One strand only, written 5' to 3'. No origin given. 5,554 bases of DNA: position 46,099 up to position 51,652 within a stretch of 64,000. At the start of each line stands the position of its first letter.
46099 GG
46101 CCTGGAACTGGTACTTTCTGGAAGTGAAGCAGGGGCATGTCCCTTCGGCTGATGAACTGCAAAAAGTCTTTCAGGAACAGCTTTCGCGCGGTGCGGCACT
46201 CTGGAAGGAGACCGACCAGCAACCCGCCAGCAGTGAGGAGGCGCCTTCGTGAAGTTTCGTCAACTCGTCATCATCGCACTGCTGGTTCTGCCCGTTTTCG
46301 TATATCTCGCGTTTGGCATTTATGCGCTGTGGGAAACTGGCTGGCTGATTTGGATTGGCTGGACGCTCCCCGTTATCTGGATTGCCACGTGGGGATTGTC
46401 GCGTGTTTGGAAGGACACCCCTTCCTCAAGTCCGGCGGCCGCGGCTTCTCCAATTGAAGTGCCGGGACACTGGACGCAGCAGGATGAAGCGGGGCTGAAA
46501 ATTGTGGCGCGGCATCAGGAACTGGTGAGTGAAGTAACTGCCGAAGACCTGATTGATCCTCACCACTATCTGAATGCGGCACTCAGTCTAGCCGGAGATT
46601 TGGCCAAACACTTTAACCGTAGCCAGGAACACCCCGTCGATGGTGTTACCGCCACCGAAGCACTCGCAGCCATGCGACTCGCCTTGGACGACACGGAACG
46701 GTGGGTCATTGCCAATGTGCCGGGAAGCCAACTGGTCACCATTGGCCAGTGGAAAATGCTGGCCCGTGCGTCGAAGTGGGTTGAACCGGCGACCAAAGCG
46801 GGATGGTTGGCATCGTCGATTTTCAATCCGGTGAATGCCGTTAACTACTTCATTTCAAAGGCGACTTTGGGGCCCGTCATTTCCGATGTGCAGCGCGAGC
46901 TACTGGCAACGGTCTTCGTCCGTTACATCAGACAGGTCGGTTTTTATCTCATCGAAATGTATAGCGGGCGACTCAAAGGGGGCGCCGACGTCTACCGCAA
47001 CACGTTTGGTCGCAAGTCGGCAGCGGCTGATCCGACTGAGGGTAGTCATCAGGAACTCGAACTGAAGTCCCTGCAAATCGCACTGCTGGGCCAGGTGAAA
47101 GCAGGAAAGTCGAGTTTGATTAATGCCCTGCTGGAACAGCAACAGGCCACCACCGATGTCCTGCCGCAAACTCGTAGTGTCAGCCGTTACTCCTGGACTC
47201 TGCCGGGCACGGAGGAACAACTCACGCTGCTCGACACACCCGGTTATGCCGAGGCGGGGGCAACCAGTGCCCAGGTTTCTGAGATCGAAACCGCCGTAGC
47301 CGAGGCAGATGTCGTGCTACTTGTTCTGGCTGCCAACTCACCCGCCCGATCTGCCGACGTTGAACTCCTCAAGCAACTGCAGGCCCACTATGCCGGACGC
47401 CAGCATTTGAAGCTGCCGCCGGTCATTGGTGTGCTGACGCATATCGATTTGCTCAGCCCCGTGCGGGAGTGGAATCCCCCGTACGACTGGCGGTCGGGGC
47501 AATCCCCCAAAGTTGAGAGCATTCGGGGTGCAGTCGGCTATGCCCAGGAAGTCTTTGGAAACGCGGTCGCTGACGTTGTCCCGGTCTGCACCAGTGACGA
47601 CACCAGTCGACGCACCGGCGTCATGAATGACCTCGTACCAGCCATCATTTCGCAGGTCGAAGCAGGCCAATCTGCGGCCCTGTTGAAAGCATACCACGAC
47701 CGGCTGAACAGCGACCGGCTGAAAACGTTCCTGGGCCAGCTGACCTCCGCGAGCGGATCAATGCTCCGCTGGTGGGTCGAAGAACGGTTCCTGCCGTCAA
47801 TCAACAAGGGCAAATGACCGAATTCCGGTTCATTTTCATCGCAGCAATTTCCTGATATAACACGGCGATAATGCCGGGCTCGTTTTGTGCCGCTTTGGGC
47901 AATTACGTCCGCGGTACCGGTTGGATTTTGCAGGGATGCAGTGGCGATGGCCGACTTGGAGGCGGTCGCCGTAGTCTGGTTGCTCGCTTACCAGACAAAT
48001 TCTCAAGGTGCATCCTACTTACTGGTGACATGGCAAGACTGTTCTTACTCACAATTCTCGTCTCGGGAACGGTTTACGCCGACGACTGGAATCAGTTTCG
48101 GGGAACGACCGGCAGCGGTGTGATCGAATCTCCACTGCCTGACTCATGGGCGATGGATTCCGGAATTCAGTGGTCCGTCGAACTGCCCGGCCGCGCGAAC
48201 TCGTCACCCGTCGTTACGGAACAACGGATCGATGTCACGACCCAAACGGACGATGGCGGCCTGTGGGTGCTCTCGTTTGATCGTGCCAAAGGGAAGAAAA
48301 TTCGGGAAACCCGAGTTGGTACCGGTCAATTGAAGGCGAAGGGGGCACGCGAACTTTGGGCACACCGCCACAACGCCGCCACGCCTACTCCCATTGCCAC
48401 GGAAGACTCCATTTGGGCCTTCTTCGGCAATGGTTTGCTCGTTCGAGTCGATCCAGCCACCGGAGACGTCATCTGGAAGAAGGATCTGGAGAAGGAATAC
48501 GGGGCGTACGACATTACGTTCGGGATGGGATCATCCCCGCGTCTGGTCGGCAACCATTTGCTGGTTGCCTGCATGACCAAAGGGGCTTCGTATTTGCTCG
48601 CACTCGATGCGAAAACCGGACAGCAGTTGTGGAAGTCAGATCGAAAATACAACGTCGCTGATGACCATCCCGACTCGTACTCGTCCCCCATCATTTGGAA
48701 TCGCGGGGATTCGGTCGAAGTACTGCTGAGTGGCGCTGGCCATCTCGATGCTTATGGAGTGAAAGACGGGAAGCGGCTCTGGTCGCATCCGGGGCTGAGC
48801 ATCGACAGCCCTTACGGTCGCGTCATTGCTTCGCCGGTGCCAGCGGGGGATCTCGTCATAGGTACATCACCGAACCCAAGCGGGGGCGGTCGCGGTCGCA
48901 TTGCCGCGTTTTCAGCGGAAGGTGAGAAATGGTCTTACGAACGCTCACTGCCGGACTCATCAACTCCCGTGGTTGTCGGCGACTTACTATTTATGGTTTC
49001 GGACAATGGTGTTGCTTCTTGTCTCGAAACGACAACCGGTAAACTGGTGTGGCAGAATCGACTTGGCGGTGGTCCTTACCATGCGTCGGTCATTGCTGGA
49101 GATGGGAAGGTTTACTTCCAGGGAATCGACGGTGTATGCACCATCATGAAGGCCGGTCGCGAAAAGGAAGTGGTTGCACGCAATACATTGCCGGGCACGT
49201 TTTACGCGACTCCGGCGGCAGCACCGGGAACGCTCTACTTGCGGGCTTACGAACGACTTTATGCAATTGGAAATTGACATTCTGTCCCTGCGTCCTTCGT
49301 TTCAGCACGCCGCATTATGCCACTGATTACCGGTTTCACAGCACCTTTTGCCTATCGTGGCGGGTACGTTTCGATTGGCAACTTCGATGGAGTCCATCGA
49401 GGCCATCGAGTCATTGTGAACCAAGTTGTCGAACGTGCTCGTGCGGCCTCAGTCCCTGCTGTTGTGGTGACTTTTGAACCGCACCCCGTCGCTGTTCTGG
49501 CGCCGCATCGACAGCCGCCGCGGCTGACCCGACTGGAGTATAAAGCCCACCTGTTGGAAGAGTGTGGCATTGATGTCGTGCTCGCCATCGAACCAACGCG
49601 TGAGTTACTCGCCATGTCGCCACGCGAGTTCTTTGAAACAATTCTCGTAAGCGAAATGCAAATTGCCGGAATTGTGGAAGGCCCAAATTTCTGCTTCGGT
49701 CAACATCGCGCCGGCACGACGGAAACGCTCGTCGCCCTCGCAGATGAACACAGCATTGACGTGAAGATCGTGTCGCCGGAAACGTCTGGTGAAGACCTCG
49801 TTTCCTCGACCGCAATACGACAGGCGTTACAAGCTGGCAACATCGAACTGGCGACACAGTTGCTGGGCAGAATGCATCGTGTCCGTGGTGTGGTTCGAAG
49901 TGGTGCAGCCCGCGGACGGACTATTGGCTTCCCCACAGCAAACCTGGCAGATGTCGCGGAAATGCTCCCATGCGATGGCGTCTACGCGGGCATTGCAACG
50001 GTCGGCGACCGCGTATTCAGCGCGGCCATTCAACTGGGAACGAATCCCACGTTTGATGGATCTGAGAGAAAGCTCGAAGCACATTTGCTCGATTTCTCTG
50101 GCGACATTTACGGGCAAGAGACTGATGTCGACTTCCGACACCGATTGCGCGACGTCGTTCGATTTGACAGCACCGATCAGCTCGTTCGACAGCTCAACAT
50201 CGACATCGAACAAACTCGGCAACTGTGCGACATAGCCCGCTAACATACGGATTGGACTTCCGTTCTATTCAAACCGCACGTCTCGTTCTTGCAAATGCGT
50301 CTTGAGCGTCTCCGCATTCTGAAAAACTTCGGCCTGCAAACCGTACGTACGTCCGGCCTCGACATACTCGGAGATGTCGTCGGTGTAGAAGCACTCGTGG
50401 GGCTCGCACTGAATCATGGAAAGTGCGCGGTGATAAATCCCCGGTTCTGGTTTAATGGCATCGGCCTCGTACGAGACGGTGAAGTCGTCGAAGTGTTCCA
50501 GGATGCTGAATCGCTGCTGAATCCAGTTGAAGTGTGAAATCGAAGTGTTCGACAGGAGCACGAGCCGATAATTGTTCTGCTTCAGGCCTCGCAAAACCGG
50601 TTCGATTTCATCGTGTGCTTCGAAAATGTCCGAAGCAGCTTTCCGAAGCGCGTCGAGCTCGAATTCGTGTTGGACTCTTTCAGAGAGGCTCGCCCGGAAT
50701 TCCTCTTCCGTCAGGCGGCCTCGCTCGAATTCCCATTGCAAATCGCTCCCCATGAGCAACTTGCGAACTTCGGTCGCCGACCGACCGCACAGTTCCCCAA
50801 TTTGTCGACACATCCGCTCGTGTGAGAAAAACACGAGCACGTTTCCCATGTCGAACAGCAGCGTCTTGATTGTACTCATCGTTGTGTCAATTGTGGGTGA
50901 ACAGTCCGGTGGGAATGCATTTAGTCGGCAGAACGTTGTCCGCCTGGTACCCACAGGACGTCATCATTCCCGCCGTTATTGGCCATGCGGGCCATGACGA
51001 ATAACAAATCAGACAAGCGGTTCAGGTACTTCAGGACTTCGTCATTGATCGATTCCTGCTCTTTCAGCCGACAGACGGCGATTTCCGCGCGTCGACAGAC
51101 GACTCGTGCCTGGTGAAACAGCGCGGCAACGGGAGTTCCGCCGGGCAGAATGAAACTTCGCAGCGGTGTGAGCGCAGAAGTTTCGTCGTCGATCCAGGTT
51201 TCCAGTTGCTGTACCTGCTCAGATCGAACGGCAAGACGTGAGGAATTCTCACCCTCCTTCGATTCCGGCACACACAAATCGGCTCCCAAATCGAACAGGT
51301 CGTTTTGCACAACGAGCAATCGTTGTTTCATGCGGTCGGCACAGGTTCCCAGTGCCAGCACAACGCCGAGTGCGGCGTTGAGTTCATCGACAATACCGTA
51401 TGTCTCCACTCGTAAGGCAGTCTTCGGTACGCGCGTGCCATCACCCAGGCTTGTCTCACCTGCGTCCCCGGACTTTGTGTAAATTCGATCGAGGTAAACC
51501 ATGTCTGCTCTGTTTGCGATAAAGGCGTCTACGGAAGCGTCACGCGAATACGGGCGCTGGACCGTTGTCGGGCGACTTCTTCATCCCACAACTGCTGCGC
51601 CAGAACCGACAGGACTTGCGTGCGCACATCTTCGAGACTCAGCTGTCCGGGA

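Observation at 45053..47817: Translationally coupled pair of paralogous P-loop GTPases, one fused to DUF697 and the other membrane-anchored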

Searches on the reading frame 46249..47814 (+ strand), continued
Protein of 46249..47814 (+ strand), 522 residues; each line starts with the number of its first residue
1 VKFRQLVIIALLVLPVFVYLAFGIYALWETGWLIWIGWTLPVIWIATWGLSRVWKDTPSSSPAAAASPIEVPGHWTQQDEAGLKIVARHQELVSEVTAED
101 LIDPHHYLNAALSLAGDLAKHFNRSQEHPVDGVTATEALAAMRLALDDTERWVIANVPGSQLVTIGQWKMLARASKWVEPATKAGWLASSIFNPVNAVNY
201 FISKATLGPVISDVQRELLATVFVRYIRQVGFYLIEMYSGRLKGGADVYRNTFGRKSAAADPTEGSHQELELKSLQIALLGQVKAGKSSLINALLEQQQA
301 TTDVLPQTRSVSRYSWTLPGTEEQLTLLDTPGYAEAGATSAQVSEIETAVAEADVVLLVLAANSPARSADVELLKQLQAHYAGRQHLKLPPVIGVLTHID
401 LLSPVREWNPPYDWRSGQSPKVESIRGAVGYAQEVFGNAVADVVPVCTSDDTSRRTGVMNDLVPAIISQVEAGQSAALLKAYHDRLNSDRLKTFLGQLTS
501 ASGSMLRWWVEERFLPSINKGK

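Call 89: get_annotated_region(hit=H1, flank=5000)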
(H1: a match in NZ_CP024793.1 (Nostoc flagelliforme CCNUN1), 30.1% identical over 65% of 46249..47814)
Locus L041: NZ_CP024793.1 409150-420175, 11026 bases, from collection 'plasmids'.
description: Nostoc flagelliforme CCNUN1 plasmid pNFSY08, complete sequence
organism: Nostoc flagelliforme CCNUN1 (NCBI taxid 2038116)
taxonomy: Bacteria; Cyanobacteriota; Cyanophyceae; Nostocales; Nostocaceae; Nostoc; Nostoc flagelliforme; Nostoc flagelliforme CCNUN1
host: -; source: cell culture,desert soil; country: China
typing (MOB-suite, as given by PLSDB): conjugative; replicon rep_cluster_317; relaxase MOBP,MOBV,MOBV; mating-pair formation MPF_T
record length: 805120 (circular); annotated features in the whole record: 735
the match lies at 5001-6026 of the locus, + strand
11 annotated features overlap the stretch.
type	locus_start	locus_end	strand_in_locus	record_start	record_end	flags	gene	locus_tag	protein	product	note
CDS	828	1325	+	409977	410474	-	-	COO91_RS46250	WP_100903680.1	hypothetical protein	-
CDS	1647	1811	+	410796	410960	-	-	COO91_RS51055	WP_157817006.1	hypothetical protein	-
CDS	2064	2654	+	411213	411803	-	-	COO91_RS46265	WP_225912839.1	IS1 family transposase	-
CDS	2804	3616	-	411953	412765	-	-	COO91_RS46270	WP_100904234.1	2OG-Fe(II) oxygenase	-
CDS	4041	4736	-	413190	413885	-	-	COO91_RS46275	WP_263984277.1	transposase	-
CDS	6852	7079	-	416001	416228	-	-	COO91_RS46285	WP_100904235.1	hypothetical protein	-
CDS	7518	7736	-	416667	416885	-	-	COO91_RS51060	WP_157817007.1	hypothetical protein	-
CDS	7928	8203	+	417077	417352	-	-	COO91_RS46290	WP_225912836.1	hypothetical protein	-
CDS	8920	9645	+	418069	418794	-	-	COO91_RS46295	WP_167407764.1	hypothetical protein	-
CDS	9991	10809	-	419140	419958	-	-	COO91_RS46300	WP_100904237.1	hypothetical protein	-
CDS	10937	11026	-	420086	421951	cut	-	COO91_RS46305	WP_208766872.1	serine/threonine-protein kinase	GO:0006468 - protein phosphorylation [Evidence IEA]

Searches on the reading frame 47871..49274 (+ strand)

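Call 75: search_protein_families(library=pfam, proteins=[window:47871-49274:+], max_evalue=0.00001)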
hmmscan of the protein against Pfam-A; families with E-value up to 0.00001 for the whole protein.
window:47871-49274:+ (468 aa): 3 families
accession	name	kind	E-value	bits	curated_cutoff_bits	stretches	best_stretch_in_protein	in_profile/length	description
PF13360.13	PQQ_2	-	3.9e-26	92.6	27.6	3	187-364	2-152/233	Outer membrane protein assembly factor BamB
PF13570.13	Beta-prop_ACSF4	-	1.6e-12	48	133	1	187-451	28-264/329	Beta-alanine-activating enzyme, beta-propeller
PF01011.28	PQQ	-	2e-10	40.5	26.7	0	167-277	46-170/595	Glucose/ethanol/alcohol dehydrogenase, beta-propeller domain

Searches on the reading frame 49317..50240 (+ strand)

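Call 75: search_protein_families(library=pfam, proteins=[window:49317-50240:+], max_evalue=0.00001)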
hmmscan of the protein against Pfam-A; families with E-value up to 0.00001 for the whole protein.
window:49317-50240:+ (308 aa): 2 families
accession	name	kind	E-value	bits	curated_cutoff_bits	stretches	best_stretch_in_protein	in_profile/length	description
PF06574.18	FAD_syn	-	1.1e-46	159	27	1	15-166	7-158/158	FAD synthetase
PF01687.23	Flavokinase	-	1.7e-37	128.8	19.6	1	183-303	1-123/124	Riboflavin kinase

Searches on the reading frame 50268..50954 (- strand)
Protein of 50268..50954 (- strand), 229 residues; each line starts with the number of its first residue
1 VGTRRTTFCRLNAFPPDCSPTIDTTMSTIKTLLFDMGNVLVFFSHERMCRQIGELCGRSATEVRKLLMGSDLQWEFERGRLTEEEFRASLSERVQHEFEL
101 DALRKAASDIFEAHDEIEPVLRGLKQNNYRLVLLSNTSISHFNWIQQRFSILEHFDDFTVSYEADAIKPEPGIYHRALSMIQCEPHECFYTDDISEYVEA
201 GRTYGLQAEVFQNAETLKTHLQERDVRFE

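Call 75: search_protein_families(library=pfam, proteins=[window:50268-50954:-], max_evalue=0.00001)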
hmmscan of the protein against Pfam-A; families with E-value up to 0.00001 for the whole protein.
window:50268-50954:- (229 aa): 2 families
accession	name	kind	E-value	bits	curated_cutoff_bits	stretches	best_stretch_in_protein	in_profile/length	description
PF00702.32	Hydrolase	-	2.9e-15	57.6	26.4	1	29-202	1-188/191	haloacid dehalogenase-like hydrolase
PF13419.12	HAD_2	-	5.4e-10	40.1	23.8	1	92-207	58-174/178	Haloacid dehalogenase-like hydrolase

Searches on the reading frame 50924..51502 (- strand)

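Call 75: search_protein_families(library=pfam, proteins=[window:50924-51502:-], max_evalue=0.00001)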
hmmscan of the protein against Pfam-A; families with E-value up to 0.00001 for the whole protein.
window:50924-51502:- (193 aa): 1 family
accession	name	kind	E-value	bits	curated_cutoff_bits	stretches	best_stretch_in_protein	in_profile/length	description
PF01923.23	Cob_adeno_trans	-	2.1e-60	204.1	24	1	7-174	1-171/171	Cobalamin adenosyltransferase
